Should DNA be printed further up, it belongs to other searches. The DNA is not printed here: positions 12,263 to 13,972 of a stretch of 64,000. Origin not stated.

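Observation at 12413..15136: TraD/VirD4-like coupling-type ATPase with a 440-aa uncharacterised N-terminal extension, divergent from an AT-rich two-gene cassette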

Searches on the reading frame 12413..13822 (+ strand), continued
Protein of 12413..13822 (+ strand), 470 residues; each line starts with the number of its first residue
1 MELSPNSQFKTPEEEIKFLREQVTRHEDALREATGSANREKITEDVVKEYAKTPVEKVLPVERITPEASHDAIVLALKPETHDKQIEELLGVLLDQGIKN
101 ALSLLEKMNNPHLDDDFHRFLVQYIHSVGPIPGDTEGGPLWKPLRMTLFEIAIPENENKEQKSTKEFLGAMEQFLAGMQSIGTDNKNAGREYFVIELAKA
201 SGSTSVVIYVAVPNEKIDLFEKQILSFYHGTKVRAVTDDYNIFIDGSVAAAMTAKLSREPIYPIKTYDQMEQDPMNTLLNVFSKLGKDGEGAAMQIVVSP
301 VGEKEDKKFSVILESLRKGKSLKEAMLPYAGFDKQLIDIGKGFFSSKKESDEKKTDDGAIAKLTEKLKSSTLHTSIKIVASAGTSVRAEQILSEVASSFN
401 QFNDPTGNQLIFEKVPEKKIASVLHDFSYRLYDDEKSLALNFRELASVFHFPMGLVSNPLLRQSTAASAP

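Call 22: predict_structure(alignment_id=A1)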
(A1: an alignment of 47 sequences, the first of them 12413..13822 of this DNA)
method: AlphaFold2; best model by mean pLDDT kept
length: 470 residues; sequences in the alignment: 47
mean_pLDDT: 81.2   pTM: 0.65
mean pLDDT of the five models: 81.2, 80.1, 78.4, 75.8, 72.9
residues with pLDDT >= 90: 150; 70-90: 236; 50-70: 47; < 50: 37
segments of 3 or more residues with pLDDT < 50: 185-188, 332-352, 464-470
pLDDT, mean of each block of 10 residues (from residue 1): 61 84 83 79 88 87 85 83 84 87 89 84 71 58 85 66 75 88 57 92 88 90 85 84 84 94 90 87 89 93 82 91 82 46 39 67 91 94 94 96 92 93 91 89 93 61 43
secondary structure, 60 per line:
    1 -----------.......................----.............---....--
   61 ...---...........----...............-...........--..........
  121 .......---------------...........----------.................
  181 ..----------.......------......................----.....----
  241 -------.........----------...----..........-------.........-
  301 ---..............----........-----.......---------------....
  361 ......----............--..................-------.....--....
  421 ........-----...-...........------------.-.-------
elements in order: H12-34 H39-51 H55-58 H67-77 H82-96 H98-108 H111-127 E146-153 H164-182 E193-199 E206-213 H214-227 E232-236 E248-256 H274-283 E291-299 H304-317 H322-329 H335-341 H357-366 E371-382 H385-402 E410-414 H417-428 E438-441 H442-448

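Call 28: find_encoding_contigs(protein=P0062, flank=6000, max_places=2)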
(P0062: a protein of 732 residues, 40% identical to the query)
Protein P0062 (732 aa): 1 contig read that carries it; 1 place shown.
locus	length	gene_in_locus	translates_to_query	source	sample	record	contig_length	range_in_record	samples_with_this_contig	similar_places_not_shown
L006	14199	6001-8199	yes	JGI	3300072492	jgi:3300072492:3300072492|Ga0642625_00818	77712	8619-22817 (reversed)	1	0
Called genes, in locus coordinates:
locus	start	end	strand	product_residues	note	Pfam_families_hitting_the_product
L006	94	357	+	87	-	PF10049:DUF2283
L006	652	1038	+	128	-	PF00410:Ribosomal_S8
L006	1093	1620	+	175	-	PF00347:Ribosomal_L6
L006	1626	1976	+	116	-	PF00861:Ribosomal_L18p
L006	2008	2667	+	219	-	PF00333:Ribosomal_S5, PF03719:Ribosomal_S5_C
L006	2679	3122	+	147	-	PF00828:Ribosomal_L27A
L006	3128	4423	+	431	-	PF00344:SecY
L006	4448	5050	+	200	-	PF00406:ADK, PF13207:AAA_17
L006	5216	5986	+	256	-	PF00557:Peptidase_M24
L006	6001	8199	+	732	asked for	PF01935:DUF87 (faint), PF26449:DUF8128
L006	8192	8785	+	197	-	PF12696:TraG-D_C (weak)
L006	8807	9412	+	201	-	PF00334:NDK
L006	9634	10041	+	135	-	PF09997:DUF2238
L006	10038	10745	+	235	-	PF00753:Lactamase_B, PF23023:Anti-Pycsar_Apyc1, PF16661:Lactamase_B_6, PF12706:Lactamase_B_2 (weak)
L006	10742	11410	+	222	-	PF10996:Beta-Casp, PF07521:RMMBL (weak)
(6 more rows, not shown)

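Call 29: find_encoding_contigs(protein=P0109, flank=6000, max_places=2)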
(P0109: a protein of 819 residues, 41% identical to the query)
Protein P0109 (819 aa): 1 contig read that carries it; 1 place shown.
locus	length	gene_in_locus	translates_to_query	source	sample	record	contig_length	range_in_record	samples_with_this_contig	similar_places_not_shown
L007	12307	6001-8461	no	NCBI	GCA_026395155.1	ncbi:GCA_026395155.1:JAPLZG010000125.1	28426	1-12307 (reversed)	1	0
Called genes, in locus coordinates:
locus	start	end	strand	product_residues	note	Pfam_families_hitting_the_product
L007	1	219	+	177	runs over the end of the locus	PF00347:Ribosomal_L6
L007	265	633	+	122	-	PF00861:Ribosomal_L18p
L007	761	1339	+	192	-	-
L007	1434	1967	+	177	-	PF00828:Ribosomal_L27A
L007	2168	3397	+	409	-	PF00344:SecY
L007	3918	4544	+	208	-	PF00406:ADK, PF13207:AAA_17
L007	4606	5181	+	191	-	PF00557:Peptidase_M24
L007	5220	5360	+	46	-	-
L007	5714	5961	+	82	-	-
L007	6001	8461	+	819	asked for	PF26449:DUF8128, PF02534:T4SS-DNA_transf (weak), PF01935:DUF87 (weak), PF10412:TrwB_AAD_bind (faint), PF12696:TraG-D_C (weak)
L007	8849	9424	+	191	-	PF00334:NDK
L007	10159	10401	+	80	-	-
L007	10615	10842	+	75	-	-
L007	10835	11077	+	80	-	PF07927:HicA_toxin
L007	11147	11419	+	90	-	-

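Call 30: find_encoding_contigs(protein=P0073, flank=6000, max_places=2)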
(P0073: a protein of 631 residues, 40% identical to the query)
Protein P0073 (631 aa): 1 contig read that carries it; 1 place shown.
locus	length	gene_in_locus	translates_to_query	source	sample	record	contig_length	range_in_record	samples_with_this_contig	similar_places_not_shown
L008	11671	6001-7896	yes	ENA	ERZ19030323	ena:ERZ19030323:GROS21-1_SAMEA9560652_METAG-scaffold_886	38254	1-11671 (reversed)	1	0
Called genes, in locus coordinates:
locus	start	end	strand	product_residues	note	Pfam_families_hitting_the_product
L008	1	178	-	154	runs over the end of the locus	PF01424:R3H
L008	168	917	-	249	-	PF02096:60KD_IMP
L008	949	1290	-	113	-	PF00825:Ribonuclease_P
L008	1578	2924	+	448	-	PF11638:DnaA_N, PF00308:Bac_DnaA, PF01695:IstB_IS21, PF08299:Bac_DnaA_C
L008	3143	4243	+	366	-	PF00712:DNA_pol3_beta, PF02767:DNA_pol3_beta_2, PF02768:DNA_pol3_beta_3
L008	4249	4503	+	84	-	-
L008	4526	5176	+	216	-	PF00406:ADK, PF13207:AAA_17 (weak)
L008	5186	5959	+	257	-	PF00557:Peptidase_M24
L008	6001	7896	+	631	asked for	PF26449:DUF8128, PF01935:DUF87 (weak)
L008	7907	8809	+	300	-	PF12696:TraG-D_C (weak)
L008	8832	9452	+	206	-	PF00334:NDK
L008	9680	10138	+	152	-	PF09997:DUF2238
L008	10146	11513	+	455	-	PF00753:Lactamase_B, PF23023:Anti-Pycsar_Apyc1 (weak), PF12706:Lactamase_B_2 (faint), PF16661:Lactamase_B_6, PF10996:Beta-Casp, PF07521:RMMBL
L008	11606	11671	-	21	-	?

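Call 48: search_protein_representatives(alignment_id=A2)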
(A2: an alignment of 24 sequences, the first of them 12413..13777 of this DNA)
Query: 24 sequences, 454 profile positions. Proteins with E-value up to 0.001 (for the whole library): 1924; up to 1e-10: 1043; up to 1e-30: 361. The best 150 are listed.
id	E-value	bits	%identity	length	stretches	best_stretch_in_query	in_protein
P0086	1.3e-184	630.3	-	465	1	1-454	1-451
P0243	2.5e-181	619.6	-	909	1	6-454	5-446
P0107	6.9e-170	581.8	-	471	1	1-453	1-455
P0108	1.2e-164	564.5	-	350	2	90-403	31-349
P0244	4.2e-156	536.4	-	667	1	1-454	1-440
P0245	8.5e-156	535.4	-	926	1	1-453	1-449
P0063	9.3e-156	535.2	-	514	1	10-453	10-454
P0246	5.3e-154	529.5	-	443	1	1-448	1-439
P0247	5.3e-150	516.3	-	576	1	5-454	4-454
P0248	3.1e-149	513.8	-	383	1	7-393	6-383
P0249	1.3e-147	508.3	-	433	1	1-434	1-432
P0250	1.6e-147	508.1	-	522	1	8-453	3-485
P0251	2.7e-143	494.2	-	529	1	7-454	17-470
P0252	5.5e-143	493.1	-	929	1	1-454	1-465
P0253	2.2e-142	491.2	-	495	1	1-454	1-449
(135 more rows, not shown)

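Call 58: fold_search(model_id=the predicted structure, library=pdb)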
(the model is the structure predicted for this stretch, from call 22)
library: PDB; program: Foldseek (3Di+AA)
matches with E <= 10: 747; with E <= 0.001: 12
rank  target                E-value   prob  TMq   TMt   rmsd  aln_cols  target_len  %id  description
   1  7o42_E                8.3e-06  1.00  0.33  0.19  10.2       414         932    8  TrwK/VirB4unbound trimer of dimers complex (with Hcp1) from the R388 type IV secretion system determined by cryo-EM. (released 2022-06-22)
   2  8rtd_h                1.5e-05  1.00  0.34  0.35   8.0       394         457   10  Stalk-Arches-IMC structure from the fully-assembled R388 type IV secretion system determined by cryo-EM. (released 2024-06-19)
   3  8rtb_B                2.1e-05  1.00  0.34  0.26   8.2       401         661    9  Extended inner membrane complex (IMC) protomer structure (TrwM/VirB3-TrwK/VirB4-TrwI/VirB6-TrwG/VirB8-TrwE/VirB10) fro (released 2024-06-19)
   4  7o43_A                2.8e-05  1.00  0.33  0.22   8.8       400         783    7  TrwK/VirB4unbound dimer complex from R388 type IV secretion system determined by cryo-EM. (released 2022-06-22)
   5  8rtd_V                3.2e-05  1.00  0.34  0.24   7.8       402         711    9  Stalk-Arches-IMC structure from the fully-assembled R388 type IV secretion system determined by cryo-EM. (released 2024-06-19)
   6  8rtd_P                3.2e-05  1.00  0.34  0.23   8.3       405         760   10  Stalk-Arches-IMC structure from the fully-assembled R388 type IV secretion system determined by cryo-EM. (released 2024-06-19)
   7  7o41_B                4.1e-05  1.00  0.33  0.24   8.4       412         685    9  Hexameric composite model of the Inner Membrane Complex (IMC) with the Arches from the fully-assembled R388 type IV se (released 2022-06-22)
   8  8rtd_g                5.1e-05  1.00  0.34  0.23   8.0       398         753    9  Stalk-Arches-IMC structure from the fully-assembled R388 type IV secretion system determined by cryo-EM. (released 2024-06-19)
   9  8rtb_A                5.7e-05  1.00  0.35  0.23   9.5       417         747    8  Extended inner membrane complex (IMC) protomer structure (TrwM/VirB3-TrwK/VirB4-TrwI/VirB6-TrwG/VirB8-TrwE/VirB10) fro (released 2024-06-19)
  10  8rtd_O                5.7e-05  1.00  0.35  0.22   9.5       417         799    8  Stalk-Arches-IMC structure from the fully-assembled R388 type IV secretion system determined by cryo-EM. (released 2024-06-19)
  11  8rtd_T                5.7e-05  1.00  0.35  0.22   9.5       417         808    8  Stalk-Arches-IMC structure from the fully-assembled R388 type IV secretion system determined by cryo-EM. (released 2024-06-19)
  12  7o43_B                4.1e-04  1.00  0.36  0.23   7.9       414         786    8  TrwK/VirB4unbound dimer complex from R388 type IV secretion system determined by cryo-EM. (released 2022-06-22)
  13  7o41_A                1.6e-03  1.00  0.34  0.22   8.9       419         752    7  Hexameric composite model of the Inner Membrane Complex (IMC) with the Arches from the fully-assembled R388 type IV se (released 2022-06-22)
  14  5t2k_B                4.2e-03  0.57  0.15  0.24  21.6       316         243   11  Geobacillus stearothermophilus HemQ with Manganese-Coproporphyrin III (released 2017-01-18)
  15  5t2k_D                5.5e-03  0.54  0.15  0.24  21.3       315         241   11  Geobacillus stearothermophilus HemQ with Manganese-Coproporphyrin III (released 2017-01-18)
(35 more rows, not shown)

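Call 62: search_protein_families(library=phrogs, proteins=[window:12413-13822:+], max_evalue=0.01)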
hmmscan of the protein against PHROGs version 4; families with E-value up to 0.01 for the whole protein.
window:12413-13822:+ (470 aa): 1 family
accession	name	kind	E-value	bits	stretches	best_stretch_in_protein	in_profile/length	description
phrog_5156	-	unknown function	2.1e-21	76.7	1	146-421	28-325/824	-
